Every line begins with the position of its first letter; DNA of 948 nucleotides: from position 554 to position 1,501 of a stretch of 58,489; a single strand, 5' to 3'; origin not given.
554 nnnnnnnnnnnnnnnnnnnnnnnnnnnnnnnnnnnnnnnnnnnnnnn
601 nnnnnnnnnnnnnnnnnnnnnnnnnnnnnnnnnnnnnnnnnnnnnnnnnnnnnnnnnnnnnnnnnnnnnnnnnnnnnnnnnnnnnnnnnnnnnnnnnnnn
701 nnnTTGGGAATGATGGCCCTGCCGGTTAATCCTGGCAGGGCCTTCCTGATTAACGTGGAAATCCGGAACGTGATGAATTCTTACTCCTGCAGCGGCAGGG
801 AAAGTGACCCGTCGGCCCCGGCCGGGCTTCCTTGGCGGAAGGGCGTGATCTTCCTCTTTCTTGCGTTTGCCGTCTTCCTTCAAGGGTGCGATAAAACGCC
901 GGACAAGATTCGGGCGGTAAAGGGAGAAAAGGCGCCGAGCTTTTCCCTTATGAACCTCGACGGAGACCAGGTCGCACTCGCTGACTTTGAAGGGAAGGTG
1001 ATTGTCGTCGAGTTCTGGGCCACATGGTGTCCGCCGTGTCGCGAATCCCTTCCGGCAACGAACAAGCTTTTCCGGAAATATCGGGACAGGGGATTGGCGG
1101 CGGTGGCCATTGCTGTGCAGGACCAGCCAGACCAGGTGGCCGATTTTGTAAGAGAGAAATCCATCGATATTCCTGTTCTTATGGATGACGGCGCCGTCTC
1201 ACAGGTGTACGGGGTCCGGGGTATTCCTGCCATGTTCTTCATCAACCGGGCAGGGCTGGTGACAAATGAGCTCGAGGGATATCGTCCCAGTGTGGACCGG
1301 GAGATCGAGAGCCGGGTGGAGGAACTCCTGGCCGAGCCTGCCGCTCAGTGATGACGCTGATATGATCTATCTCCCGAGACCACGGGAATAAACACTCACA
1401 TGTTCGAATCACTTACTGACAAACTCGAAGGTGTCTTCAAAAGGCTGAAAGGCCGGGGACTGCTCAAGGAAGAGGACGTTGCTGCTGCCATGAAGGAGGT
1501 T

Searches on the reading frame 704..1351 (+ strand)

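Call 60: search_protein_families(library=pfam, proteins=[window:704-1351:+], max_evalue=0.0001)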
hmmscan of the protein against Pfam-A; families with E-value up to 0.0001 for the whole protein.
window:704-1351:+ (215 aa): 5 families
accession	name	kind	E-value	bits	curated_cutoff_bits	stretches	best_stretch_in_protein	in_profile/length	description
PF00578.27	AhpC-TSA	-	4e-27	95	26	1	74-187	2-122/124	AhpC/TSA family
PF08534.16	Redoxin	-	9.1e-26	90.9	26.6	1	73-195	2-137/148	Redoxin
PF00085.26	Thioredoxin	-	1.1e-10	41.8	23.5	1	96-147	17-67/103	Thioredoxin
PF13905.12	Thioredoxin_8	-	1.3e-08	35.5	27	1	97-184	1-92/94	Thioredoxin-like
PF13098.12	Thioredoxin_2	-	5.1e-08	33.6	27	1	96-196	4-97/104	Thioredoxin-like domain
